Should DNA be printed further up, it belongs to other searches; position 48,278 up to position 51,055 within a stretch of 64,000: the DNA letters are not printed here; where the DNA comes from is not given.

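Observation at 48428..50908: HRI-like eIF2α-kinase homolog predicted to be catalytically dead (HRD to HNN, degenerate Gly-loop)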

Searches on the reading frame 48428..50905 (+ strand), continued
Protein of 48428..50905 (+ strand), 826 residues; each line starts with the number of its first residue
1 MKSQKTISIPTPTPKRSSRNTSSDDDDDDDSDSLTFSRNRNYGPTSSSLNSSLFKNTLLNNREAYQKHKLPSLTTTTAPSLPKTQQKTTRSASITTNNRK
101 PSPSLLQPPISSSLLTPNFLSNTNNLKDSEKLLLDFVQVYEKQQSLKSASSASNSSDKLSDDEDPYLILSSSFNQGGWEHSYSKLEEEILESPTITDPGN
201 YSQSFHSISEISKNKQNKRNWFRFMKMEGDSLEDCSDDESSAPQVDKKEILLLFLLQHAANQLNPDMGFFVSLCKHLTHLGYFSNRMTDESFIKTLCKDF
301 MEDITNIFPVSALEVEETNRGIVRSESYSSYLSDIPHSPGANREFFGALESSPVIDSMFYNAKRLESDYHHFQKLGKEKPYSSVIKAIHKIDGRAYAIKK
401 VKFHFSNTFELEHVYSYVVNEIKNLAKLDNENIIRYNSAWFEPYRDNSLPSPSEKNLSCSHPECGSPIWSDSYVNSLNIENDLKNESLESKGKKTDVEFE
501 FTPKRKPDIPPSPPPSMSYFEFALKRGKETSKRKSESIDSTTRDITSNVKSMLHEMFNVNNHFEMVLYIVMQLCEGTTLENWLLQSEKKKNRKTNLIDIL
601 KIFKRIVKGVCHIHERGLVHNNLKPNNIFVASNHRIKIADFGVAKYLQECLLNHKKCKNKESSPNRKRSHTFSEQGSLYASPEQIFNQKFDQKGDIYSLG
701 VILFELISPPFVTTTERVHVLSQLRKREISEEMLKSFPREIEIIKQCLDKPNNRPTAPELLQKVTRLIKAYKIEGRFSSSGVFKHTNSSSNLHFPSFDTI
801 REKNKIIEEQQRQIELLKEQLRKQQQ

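Call 29: predict_structure(alignment_id=A4)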
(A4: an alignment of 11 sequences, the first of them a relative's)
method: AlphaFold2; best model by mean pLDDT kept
length: 826 residues; sequences in the alignment: 11
mean_pLDDT: 54.2   pTM: 0.44
mean pLDDT of the five models: 54.2, 54.2, 51.5, 51.2, 51.1
residues with pLDDT >= 90: 70; 70-90: 189; 50-70: 118; < 50: 449
segments of 3 or more residues with pLDDT < 50: 1-11, 13-100, 104-107, 110-116, 118-244, 307-362, 447-513, 515-520, 523-560, 642-646, 653-675, 779-789, 791-793
pLDDT, mean of each block of 10 residues (from residue 1): 37 36 37 32 34 30 30 32 32 32 43 34 36 42 35 32 31 28 28 32 28 39 44 38 53 60 63 75 69 66 50 34 28 32 33 37 74 73 84 87 70 67 74 83 57 32 30 28 29 27 33 43 47 35 39 40 73 84 69 73 94 84 84 82 50 45 35 54 71 91 89 82 87 88 94 93 92 64 46 55 83 92 83
secondary structure, 60 per line:
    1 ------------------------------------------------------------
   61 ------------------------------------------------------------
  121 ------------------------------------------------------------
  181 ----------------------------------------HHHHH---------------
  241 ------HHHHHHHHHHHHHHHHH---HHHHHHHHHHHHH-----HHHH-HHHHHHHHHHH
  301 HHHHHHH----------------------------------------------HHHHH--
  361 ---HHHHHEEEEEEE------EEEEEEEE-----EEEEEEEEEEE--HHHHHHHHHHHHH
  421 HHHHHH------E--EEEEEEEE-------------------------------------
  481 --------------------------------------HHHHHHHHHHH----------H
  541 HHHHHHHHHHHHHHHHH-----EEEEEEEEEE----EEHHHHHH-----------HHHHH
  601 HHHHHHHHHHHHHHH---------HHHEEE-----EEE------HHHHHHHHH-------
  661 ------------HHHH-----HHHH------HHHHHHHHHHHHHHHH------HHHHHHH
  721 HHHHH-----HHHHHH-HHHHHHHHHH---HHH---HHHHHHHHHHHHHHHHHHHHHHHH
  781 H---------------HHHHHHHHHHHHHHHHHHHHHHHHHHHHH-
elements in order (helices of 4 or more, strands of 3 or more residues): H221-225 H247-263 H267-279 H285-288 H290-307 H354-358 H364-368 E369-375 E382-389 E395-405 H408-426 E436-443 H519-529 H540-557 E563-572 H579-584 H596-615 E628-630 E636-638 H645-653 H673-676 H682-685 H692-707 H714-725 H731-736 H738-747 H757-781 H797-825

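Call 33: fold_search(model_id=the predicted structure, library=pdb)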
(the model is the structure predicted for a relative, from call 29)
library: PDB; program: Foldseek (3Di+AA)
matches with E <= 10: 1990; with E <= 0.001: 1986
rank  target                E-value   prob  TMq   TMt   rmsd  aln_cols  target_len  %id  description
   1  7qq6_C                6.1e-17  1.00  0.28  0.83   3.2       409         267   23  GCN2 (EIF2ALPHA KINASE 4, E2AK4) IN COMPLEX WITH COMPOUND 1 (dovitinib) (released 2022-03-02)
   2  1zxe_C                6.9e-17  1.00  0.28  0.79   4.0       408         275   22  Crystal Structure of eIF2alpha Protein Kinase GCN2: D835N Inactivating Mutant in Apo Form (released 2005-06-21)
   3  1zyd_A                1.1e-16  1.00  0.28  0.81   4.0       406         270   22  Crystal Structure of eIF2alpha Protein Kinase GCN2: Wild-Type Complexed with ATP. (released 2005-06-21)
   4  1zxe_A                1.1e-16  1.00  0.27  0.79   7.7       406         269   22  Crystal Structure of eIF2alpha Protein Kinase GCN2: D835N Inactivating Mutant in Apo Form (released 2005-06-21)
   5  8eqe                  2.9e-16  1.00  0.27  0.83   6.6       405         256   23  Co-crystal structure of PERK with compound 26 (released 2022-11-30)
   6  3qd2                  3.2e-16  1.00  0.27  0.79  10.2       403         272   22  Crystal structure of mouse PERK kinase domain (released 2011-04-27)
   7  8eq9                  4.5e-16  1.00  0.27  0.83   6.5       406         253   23  Co-crystal structure of PERK with compound 11 (released 2022-11-30)
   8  4x7j                  5.1e-16  1.00  0.27  0.82   5.2       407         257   23  Co-crystal Structure of PERK with 2-amino-N-[4-methoxy-3-(trifluoromethyl)phenyl]-4-methyl-3-[2-(methylamino)quinazolin- (released 2015-01-28)
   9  4x7k                  5.7e-16  1.00  0.27  0.82   5.0       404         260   23  Co-crystal Structure of PERK bound to 4-{2-amino-3-[5-fluoro-2-(methylamino)quinazolin-6-yl]-4-methylbenzoyl}-1-methyl-2 (released 2015-01-28)
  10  4g34                  5.7e-16  1.00  0.27  0.84   5.5       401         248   22  Crystal Structure of GSK6924 Bound to PERK (R587-R1092, delete A660-T867) at 2.70 A Resolution (released 2012-08-08)
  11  7mf0                  7.5e-16  1.00  0.28  0.83   6.9       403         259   23  Co-crystal structure of PERK with inhibitor (R)-2-amino-N-cyclopropyl-5-(4-(2-(3,5-difluorophenyl)-2-hydroxyacetamido)-2 (released 2021-05-19)
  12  4x7h                  7.9e-16  1.00  0.27  0.83   5.0       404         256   23  Co-crystal Structure of PERK bound to N-{5-[(6,7-dimethoxyquinolin-4-yl)oxy]pyridin-2-yl}-1-methyl-3-oxo-2-phenyl-5-(pyr (released 2015-02-04)
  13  4g31                  8.8e-16  1.00  0.27  0.86   3.5       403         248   22  Crystal Structure of GSK6414 Bound to PERK (R587-R1092, delete A660-T867) at 2.28 A Resolution (released 2012-08-08)
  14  1zyc_A                9.3e-16  1.00  0.27  0.83   5.4       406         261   22  Crystal Structure of eIF2alpha Protein Kinase GCN2: Wild-Type in Apo Form. (released 2005-06-21)
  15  1zy4_A                9.8e-16  1.00  0.27  0.81   8.0       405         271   21  Crystal Structure of eIF2alpha Protein Kinase GCN2: R794G Hyperactivating Mutant in Apo Form. (released 2005-06-21)
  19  1zxe_D                1.9e-15  1.00  0.26  0.81   7.6       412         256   22  Crystal Structure of eIF2alpha Protein Kinase GCN2: D835N Inactivating Mutant in Apo Form (released 2005-06-21)
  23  1zxe_B                2.7e-15  1.00  0.27  0.86   3.7       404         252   22  Crystal Structure of eIF2alpha Protein Kinase GCN2: D835N Inactivating Mutant in Apo Form (released 2005-06-21)
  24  1zxe_F                3.2e-15  1.00  0.27  0.87   3.3       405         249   22  Crystal Structure of eIF2alpha Protein Kinase GCN2: D835N Inactivating Mutant in Apo Form (released 2005-06-21)
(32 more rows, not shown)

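Call 34: search_protein_representatives(alignment_id=A1)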
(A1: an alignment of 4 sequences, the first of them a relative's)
Query: 4 sequences, 842 profile positions. Proteins with E-value up to 0.001 (for the whole library): 529427; up to 1e-10: 66408; up to 1e-30: 1221. The best 150 are listed.
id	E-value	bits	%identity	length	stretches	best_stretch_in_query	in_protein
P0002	0.0e+00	1613.5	-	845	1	1-841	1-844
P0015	7.9e-162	557.0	-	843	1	78-839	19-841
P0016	1.0e-153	530.2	-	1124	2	250-838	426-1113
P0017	7.4e-132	457.9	-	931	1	116-838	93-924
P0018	6.6e-129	448.1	-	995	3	323-678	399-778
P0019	1.4e-118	414.0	-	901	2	258-778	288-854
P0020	4.4e-106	372.6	-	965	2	514-840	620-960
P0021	8.5e-102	358.4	-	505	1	338-780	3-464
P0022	3.5e-101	356.4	-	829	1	75-776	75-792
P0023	3.7e-90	319.9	-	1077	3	502-831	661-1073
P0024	4.6e-86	306.4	-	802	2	524-776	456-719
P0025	1.1e-83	298.5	-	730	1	283-837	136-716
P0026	5.4e-81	289.6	-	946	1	108-838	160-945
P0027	7.1e-80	285.9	-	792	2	527-835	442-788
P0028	9.2e-77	275.6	-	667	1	261-776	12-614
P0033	1.2e-70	255.4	-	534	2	564-778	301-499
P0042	2.5e-58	214.7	-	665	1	370-777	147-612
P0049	4.5e-52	194.0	-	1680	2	377-776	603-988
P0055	1.4e-50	189.1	-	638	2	252-467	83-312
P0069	5.6e-49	183.7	-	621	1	365-785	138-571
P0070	6.5e-49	183.5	-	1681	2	376-776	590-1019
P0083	1.4e-47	179.1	-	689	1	354-827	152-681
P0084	2.4e-47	178.3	-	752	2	577-834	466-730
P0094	5.8e-47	177.1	-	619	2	581-776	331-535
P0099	8.1e-47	176.6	-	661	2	583-777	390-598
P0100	9.4e-47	176.4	-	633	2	576-776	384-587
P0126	3.5e-45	171.2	-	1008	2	572-776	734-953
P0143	1.3e-44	169.3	-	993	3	582-671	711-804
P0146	1.7e-44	168.9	-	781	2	581-776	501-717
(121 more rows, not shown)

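Call 37: list_cluster_members(proteins=[P0015, P0016, P0017, P0018, P0019, P0020, P0022, P0023, P0024, P0026])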
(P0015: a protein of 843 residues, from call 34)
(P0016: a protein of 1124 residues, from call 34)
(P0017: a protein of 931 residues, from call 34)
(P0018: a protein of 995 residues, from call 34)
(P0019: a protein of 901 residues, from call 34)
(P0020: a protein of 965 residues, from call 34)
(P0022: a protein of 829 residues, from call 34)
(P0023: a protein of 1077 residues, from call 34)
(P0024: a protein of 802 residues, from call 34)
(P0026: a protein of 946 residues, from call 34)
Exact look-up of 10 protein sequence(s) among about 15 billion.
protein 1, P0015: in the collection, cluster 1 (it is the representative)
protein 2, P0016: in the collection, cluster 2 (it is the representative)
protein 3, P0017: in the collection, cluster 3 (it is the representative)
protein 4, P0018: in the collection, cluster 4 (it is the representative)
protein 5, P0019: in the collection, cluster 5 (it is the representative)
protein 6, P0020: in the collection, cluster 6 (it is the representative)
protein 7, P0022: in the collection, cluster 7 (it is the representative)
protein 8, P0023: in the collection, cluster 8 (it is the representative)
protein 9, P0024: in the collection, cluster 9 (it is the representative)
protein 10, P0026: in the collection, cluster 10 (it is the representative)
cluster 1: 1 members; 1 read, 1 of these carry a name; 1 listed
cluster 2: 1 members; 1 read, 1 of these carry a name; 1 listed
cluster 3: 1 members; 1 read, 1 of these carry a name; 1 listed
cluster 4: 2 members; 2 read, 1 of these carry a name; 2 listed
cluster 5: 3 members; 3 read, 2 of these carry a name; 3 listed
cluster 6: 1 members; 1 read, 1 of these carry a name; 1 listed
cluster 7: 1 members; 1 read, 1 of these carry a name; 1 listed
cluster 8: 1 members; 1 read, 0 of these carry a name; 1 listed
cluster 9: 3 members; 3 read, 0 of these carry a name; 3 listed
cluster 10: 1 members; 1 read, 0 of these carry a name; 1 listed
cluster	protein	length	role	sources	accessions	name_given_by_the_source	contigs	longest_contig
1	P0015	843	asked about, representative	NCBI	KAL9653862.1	hypothetical protein ABK040_012923 [Willaertia magna]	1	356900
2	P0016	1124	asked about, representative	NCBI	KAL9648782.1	hypothetical protein ABK040_003716 [Willaertia magna]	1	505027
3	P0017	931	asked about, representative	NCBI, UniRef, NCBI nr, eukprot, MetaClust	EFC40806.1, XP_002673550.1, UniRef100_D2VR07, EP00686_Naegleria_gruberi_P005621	predicted protein [Naegleria gruberi] | non-specific serine/threonine protein kinase n=1 Tax=Naegleria gruberi TaxID=5762 ... | uncharacterized protein NAEGRDRAFT_58976 [Naegleria gruberi]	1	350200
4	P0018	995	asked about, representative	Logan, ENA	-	-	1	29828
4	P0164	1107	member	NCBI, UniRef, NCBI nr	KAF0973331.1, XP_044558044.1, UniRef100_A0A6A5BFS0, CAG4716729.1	hypothetical protein FDP41_008538 [Naegleria fowleri] | non-specific serine/threonine protein kinase n=1 Tax=Naegleria fowleri TaxID=5763 ... | uncharacterized protein FDP41_008538 [Naegleria fowleri]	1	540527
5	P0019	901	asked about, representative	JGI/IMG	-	serine/threonine protein kinase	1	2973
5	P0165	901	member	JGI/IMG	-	serine/threonine protein kinase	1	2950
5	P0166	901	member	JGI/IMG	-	-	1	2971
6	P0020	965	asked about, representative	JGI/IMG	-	serine/threonine protein kinase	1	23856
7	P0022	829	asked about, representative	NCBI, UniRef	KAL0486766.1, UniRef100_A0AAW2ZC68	translation initiation factor 2-alpha kinase [Acrasis kona] | non-specific serine/threonine protein kinase n=1 Tax=Acrasis kona TaxID=1008807 ...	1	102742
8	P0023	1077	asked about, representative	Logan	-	-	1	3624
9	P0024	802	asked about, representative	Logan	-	-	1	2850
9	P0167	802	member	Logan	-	-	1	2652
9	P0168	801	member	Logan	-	-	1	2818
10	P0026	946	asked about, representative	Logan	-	-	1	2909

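Call 38: search_protein_families(library=pfam, alignment_id=A5, max_evalue=0.01)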
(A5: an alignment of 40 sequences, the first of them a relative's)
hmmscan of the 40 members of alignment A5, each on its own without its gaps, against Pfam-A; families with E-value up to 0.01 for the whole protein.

A. member 1, P0001 (826 aa): 3 families
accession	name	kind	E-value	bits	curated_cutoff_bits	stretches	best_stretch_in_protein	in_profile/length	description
PF00069.31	Pkinase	-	4.6e-36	125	31.7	2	522-763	27-260/263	Protein kinase domain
PF07714.23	PK_Tyr_Ser-Thr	-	1.9e-25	90.1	23.1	1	550-763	60-257/258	Protein tyrosine and serine/threonine kinase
PF03109.22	ABC1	-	0.0004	20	22.9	1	568-649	144-219/244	ABC1 atypical kinase-like domain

B. families by the number of members that match (of 40 scanned): 28 families (the first 25 are shown)
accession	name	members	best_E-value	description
PF07714.23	PK_Tyr_Ser-Thr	40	1.2e-235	Protein tyrosine and serine/threonine kinase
PF00069.31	Pkinase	40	4.7e-228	Protein kinase domain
PF03109.22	ABC1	30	4.5e-19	ABC1 atypical kinase-like domain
PF14531.12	Kinase-like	27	4.1e-26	Kinase-like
PF06293.20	Kdo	14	1.5e-08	Lipopolysaccharide kinase (Kdo/WaaP) family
PF01636.29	APH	8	4.6e-06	Phosphotransferase enzyme family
PF00035.32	dsrm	7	2.3e-77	Double-stranded RNA binding motif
PF13095.12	FTA2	6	9.3e-07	Kinetochore Sim4 complex subunit FTA2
PF24995.1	DSRM_2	5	2.3e-17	dsRNA binding domain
PF05445.17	Pox_ser-thr_kin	5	2.9e-09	Poxvirus serine/threonine protein kinase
PF20932.3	Dicer_dsRBD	5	2e-06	Dicer, dsRNA-binding domain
PF22949.1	HRI2_3H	4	2.6e-18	Heme-regulated eIF-2-alpha kinase, helical domain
PF17667.7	Pkinase_fungal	4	5e-13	Fungal protein kinase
PF01163.29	RIO1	4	1e-09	RIO domain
PF14709.13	DND1_DSRM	3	9.7e-10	double strand RNA binding domain from DEAD END PROTEIN 1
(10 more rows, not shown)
